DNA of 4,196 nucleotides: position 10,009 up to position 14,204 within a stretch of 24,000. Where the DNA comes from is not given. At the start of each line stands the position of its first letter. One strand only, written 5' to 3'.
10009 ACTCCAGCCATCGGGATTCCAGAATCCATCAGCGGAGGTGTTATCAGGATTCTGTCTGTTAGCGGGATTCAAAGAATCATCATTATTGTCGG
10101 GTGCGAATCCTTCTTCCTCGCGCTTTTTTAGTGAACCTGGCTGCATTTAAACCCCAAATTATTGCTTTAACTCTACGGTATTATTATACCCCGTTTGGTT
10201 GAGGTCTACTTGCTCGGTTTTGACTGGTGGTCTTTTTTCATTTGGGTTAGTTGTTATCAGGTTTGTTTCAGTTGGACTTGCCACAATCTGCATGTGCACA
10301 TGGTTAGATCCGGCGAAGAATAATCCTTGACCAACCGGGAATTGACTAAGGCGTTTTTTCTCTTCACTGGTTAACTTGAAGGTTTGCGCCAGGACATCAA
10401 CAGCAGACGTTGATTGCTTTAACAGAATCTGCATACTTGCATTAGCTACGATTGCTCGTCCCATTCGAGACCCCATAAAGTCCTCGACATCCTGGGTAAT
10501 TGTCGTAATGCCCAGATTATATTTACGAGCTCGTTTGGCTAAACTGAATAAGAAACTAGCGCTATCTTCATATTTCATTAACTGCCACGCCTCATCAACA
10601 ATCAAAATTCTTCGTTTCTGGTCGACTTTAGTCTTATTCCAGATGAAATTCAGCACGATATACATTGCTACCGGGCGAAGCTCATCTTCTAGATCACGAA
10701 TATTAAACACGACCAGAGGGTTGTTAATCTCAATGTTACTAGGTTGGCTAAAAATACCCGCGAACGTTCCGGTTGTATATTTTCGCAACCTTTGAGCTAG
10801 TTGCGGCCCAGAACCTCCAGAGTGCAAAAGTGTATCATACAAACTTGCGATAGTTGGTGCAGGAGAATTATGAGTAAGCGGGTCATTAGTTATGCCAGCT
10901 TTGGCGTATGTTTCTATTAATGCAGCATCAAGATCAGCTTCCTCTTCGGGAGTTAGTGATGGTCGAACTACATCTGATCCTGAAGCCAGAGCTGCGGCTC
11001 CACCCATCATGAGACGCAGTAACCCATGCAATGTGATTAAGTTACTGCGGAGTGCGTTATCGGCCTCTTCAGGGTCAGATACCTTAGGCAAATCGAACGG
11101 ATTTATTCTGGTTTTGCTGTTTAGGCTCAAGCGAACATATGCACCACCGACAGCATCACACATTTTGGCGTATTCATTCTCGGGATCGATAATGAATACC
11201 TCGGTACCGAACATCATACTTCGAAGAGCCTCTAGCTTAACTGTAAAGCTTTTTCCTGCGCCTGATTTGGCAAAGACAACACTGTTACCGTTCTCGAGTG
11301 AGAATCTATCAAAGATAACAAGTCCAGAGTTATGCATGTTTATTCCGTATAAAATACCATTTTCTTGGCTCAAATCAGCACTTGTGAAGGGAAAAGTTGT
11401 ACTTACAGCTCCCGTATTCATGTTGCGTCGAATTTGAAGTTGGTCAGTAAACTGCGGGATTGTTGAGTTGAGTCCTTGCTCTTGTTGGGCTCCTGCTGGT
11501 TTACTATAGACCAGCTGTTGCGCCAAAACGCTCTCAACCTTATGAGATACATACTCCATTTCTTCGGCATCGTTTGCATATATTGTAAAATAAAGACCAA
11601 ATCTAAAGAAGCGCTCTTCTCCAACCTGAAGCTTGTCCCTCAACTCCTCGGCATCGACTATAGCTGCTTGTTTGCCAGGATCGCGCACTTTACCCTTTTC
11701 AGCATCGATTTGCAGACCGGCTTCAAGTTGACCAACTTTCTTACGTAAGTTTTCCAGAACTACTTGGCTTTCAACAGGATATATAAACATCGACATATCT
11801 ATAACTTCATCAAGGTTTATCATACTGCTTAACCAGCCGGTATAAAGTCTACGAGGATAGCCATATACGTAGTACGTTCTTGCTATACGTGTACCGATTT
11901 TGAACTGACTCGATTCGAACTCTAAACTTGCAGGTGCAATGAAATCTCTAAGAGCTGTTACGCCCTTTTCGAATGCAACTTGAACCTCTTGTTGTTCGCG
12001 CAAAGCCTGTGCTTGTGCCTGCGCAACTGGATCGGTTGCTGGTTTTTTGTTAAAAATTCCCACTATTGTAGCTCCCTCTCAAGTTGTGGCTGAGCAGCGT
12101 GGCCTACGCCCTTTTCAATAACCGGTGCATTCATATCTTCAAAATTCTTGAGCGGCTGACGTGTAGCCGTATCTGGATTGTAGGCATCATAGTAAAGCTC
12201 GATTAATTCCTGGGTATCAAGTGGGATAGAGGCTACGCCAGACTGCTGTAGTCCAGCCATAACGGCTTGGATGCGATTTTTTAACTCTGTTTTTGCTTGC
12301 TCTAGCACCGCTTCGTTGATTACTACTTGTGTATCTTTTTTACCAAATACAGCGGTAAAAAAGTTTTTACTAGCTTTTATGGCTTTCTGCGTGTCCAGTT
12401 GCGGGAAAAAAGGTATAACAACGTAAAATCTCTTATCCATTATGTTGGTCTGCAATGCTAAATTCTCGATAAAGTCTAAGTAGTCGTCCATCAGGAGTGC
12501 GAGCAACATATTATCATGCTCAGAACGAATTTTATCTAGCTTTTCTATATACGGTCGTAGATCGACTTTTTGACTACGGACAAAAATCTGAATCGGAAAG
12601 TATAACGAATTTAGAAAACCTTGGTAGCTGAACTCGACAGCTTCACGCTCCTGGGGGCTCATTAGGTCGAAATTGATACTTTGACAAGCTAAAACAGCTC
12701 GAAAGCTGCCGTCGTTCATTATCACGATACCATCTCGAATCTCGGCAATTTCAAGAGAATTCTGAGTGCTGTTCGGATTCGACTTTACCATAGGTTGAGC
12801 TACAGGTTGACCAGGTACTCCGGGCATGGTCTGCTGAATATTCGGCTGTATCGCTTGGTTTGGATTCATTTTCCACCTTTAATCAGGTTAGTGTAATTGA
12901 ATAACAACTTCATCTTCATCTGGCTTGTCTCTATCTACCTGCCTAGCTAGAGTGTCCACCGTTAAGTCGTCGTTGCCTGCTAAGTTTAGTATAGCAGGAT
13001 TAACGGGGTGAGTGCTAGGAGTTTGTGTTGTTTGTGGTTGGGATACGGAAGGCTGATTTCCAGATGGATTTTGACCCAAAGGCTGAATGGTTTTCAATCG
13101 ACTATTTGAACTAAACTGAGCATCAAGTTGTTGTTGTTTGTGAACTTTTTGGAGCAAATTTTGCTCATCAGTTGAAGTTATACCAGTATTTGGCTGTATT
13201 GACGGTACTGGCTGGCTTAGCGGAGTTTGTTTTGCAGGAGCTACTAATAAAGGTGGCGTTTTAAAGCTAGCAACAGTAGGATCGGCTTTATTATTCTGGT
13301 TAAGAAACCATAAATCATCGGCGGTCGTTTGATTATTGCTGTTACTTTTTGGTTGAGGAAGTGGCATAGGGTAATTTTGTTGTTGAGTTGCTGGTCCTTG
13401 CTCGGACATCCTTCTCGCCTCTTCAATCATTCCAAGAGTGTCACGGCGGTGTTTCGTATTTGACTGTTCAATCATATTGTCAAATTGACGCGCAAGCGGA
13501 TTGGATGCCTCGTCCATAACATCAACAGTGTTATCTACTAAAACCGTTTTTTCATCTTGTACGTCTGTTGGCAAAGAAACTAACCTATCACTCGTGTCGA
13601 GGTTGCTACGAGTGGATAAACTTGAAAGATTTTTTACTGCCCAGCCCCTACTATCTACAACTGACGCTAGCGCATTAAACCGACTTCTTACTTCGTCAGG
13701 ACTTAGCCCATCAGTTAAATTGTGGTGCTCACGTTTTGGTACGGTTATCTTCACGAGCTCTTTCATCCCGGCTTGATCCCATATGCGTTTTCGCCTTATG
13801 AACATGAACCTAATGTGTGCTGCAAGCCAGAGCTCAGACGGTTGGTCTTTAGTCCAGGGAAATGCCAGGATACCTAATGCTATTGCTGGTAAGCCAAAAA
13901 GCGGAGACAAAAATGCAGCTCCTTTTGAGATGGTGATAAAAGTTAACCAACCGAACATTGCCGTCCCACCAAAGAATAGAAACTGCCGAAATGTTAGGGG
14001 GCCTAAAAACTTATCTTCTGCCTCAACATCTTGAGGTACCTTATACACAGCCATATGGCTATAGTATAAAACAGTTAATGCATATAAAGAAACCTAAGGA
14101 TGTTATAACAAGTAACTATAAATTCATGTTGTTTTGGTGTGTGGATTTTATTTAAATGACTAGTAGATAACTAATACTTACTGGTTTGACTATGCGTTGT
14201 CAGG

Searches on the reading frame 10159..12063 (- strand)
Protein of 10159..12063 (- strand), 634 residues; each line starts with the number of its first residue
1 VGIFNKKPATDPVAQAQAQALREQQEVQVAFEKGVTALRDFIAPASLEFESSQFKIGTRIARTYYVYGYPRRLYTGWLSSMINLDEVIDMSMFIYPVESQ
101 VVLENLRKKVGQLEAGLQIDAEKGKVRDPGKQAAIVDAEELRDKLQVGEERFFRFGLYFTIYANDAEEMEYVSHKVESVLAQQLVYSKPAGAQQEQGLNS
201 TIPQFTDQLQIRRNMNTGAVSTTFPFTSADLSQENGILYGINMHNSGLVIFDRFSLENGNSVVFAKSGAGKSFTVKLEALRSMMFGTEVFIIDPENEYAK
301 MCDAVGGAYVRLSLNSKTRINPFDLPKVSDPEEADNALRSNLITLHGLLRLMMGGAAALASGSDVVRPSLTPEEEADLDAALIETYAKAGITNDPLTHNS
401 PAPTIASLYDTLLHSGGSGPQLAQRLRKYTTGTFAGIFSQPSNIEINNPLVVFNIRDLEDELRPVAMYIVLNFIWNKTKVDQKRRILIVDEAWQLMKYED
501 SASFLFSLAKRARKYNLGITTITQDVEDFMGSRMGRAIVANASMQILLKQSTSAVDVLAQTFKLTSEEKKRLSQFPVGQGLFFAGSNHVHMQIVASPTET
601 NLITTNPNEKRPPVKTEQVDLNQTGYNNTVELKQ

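Call 5: search_protein_families(library=pfam, proteins=[window:10159-12063:-], max_evalue=0.1)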
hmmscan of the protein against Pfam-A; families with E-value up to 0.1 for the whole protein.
window:10159-12063:- (634 aa): 3 families
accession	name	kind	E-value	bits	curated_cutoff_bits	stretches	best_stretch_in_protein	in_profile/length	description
PF19044.6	P-loop_TraG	-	2.7e-27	95.9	25.8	2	429-571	192-341/413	TraG P-loop domain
PF12846.13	AAA_10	-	7.5e-12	45.4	27.5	2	461-582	216-339/362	AAA-like domain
PF01935.23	DUF87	-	1.5e-06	28.9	23.2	1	263-325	28-92/220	Helicase HerA, central domain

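Call 6: search_protein_families(library=ncbifam, proteins=[window:10159-12063:-], max_evalue=0.1)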
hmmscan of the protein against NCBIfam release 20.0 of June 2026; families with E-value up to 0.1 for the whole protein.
window:10159-12063:- (634 aa): 14 families
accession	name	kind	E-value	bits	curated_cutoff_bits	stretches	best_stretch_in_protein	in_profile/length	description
NF045971.1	conju_CD1110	equivalog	4e-106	356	325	1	31-590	177-733/752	VirB4-like conjugal transfer ATPase, CD1110 family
NF045975.1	VirB4_plasma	equivalog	4.7e-74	249.6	590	1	26-603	292-893/894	Mbov_0397 family ICE element conjugal transfer ATPase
TIGR02746.1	TraC-F-type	equivalog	5.8e-52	176.6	567.05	1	137-611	301-777/800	type IV secretion system protein TraC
TIGR00929.1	VirB4_CagE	subfamily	3.8e-36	124.6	643.1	1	60-578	241-730/792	VirB4 family type IV secretion/conjugal transfer ATPase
NF010278.0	PRK13721.1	subfamily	8e-17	60.4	1177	1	255-560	476-771/874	type IV secretion system protein TraC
NF041017.1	DNA_import_CedB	equivalog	1.1e-14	54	700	2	448-529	433-519/590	DNA import protein CedB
TIGR03783.1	Bac_Flav_CT_G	subfamily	7.5e-14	50.5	261.55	1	429-571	607-756/829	TraG family conjugative transposon ATPase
NF010473.0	PRK13898.1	equivalog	1.6e-11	43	1050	2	422-568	579-727/801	type IV secretion system ATPase VirB4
NF010447.0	PRK13873.1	equivalog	2.6e-08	32.3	1020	1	421-554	574-708/815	conjugal transfer protein TrbE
NF052333.1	ATPase_TcpF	exception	9.4e-07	27.1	1100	1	465-584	661-782/813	conjugal transfer ATPase TcpF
NF053655.1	CedD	equivalog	7.7e-06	24.8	600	1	469-585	403-515/527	DNA-translocating ATPase CedD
NF010427.0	PRK13853.1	equivalog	0.00032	18.7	957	1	367-570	521-714/789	type IV secretion system protein VirB4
TIGR03744.1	traC_PFL_4706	equivalog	0.0045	14.9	520.6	0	468-571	717-818/892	conjugative transfer ATPase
NF010466.0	PRK13891.1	subfamily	0.099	10.5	1322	0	449-550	652-754/852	conjugal transfer protein TrbE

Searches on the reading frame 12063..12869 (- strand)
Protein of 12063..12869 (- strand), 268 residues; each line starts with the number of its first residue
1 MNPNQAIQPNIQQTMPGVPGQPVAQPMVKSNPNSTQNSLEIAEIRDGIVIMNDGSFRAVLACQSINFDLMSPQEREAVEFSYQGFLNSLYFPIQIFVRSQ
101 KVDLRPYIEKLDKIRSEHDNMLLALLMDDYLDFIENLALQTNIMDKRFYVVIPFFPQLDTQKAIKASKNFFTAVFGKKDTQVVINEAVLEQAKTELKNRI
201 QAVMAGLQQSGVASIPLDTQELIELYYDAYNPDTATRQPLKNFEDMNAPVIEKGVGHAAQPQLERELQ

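Call 5: search_protein_families(library=pfam, proteins=[window:12063-12869:-], max_evalue=0.1)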
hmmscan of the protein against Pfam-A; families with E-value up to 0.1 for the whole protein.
window:12063-12869:- (268 aa): 1 family
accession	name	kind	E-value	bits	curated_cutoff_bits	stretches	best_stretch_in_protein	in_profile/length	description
PF11130.14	TraC_F_IV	-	0.051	13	28.1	1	186-242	133-182/375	TraC protein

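Call 6: search_protein_families(library=ncbifam, proteins=[window:12063-12869:-], max_evalue=0.1)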
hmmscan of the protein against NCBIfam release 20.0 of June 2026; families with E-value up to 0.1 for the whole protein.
window:12063-12869:- (268 aa): 5 families
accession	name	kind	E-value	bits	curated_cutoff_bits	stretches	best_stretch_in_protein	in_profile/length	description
NF041427.1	TrsD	subfamily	2.1e-06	27.7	200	1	34-152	14-142/201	TrsD/TraD family conjugative transfer protein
NF045975.1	VirB4_plasma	equivalog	1.7e-05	22.8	590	1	29-239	98-284/894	Mbov_0397 family ICE element conjugal transfer ATPase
NF045971.1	conju_CD1110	equivalog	7.5e-05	21.2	325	1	36-136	2-102/752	VirB4-like conjugal transfer ATPase, CD1110 family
NF042935.1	SCO6880_fam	subfamily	0.0016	17.4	60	1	173-236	230-292/477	SCO6880 family protein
TIGR00929.1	VirB4_CagE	subfamily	0.024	12.8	643.1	1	45-171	19-136/792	VirB4 family type IV secretion/conjugal transfer ATPase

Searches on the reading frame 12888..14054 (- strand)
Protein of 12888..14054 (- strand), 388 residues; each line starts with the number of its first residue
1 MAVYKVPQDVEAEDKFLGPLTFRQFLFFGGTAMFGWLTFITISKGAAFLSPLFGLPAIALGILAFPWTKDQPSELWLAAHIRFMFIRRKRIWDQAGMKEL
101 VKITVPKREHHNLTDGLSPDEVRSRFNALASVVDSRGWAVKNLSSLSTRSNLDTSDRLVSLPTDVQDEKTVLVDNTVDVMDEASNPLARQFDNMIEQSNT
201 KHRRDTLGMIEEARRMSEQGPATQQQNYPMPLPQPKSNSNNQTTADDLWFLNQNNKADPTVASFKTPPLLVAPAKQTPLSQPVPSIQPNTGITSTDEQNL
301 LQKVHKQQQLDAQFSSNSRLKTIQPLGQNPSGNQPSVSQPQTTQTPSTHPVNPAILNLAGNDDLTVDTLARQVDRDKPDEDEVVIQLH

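Call 5: search_protein_families(library=pfam, proteins=[window:12888-14054:-], max_evalue=0.1)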
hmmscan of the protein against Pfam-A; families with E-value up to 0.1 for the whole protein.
window:12888-14054:- (388 aa): 2 families
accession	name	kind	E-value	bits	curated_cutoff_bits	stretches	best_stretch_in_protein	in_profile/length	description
PF12666.12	PrgI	-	3.4e-13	50.4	27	1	5-90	1-88/91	PrgI family protein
PF08824.15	Serine_rich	-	0.062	13.7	26.9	0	130-168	100-138/157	Serine rich protein interaction domain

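Call 6: search_protein_families(library=ncbifam, proteins=[window:12888-14054:-], max_evalue=0.1)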
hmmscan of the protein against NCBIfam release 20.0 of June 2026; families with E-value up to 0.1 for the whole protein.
window:12888-14054:- (388 aa): 0 families
